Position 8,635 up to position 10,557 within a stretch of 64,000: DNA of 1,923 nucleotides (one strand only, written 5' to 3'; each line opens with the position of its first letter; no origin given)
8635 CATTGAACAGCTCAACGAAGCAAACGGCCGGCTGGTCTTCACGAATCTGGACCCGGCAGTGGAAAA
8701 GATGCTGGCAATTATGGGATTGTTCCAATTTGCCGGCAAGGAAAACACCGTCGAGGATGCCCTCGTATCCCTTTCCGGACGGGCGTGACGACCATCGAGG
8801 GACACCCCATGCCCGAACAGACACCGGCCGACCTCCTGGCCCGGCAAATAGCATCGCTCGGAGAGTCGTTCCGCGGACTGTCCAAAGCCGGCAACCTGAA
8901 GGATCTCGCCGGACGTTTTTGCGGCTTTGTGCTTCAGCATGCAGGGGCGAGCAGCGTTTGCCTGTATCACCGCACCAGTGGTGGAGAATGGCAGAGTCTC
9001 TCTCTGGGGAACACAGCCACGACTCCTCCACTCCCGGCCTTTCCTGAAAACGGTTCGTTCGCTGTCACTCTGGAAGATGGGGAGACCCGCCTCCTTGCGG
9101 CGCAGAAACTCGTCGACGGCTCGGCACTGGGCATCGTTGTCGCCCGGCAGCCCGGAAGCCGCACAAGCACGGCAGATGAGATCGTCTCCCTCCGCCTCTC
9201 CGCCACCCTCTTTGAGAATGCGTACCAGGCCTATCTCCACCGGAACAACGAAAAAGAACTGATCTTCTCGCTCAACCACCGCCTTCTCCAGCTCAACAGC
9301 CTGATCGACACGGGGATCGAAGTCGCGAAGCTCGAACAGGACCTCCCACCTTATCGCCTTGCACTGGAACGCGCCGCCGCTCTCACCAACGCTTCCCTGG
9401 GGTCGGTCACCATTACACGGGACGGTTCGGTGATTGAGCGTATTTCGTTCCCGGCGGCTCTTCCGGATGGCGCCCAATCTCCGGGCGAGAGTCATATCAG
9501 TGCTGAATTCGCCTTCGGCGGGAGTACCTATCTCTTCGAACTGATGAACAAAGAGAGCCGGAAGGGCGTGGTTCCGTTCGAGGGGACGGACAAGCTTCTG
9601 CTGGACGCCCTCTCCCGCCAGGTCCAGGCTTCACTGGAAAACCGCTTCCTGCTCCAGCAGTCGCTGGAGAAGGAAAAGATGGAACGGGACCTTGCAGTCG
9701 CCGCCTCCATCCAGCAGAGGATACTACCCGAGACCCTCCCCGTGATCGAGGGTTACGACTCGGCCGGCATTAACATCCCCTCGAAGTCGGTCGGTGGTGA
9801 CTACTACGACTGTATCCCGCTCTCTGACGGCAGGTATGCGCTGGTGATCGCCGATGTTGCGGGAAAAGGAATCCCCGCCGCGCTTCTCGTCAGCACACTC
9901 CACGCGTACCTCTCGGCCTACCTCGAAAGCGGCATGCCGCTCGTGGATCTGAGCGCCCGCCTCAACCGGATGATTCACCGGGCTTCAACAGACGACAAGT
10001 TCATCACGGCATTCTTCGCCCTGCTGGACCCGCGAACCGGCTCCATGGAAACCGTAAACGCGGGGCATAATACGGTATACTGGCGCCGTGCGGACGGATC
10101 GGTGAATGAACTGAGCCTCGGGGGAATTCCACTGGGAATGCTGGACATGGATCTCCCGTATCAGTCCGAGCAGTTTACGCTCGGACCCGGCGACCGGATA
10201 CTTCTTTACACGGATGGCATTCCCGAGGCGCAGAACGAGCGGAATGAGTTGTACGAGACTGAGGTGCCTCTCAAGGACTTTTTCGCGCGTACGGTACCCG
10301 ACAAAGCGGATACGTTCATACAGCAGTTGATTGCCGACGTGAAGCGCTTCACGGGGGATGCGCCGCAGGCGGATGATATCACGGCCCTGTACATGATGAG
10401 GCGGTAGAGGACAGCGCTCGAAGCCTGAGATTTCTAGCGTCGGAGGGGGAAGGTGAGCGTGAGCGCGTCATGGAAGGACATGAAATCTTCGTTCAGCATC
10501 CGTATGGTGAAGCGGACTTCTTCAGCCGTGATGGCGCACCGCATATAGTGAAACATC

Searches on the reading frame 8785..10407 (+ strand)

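Call 69: search_protein_families(library=pfam, proteins=[window:8785-10407:+], max_evalue=0.001)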
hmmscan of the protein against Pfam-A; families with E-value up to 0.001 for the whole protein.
window:8785-10407:+ (540 aa): 1 family
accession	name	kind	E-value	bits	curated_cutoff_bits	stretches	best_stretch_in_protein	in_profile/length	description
PF07228.17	SpoIIE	-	3.8e-46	157.9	25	1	347-537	1-189/192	Stage II sporulation protein E (SpoIIE)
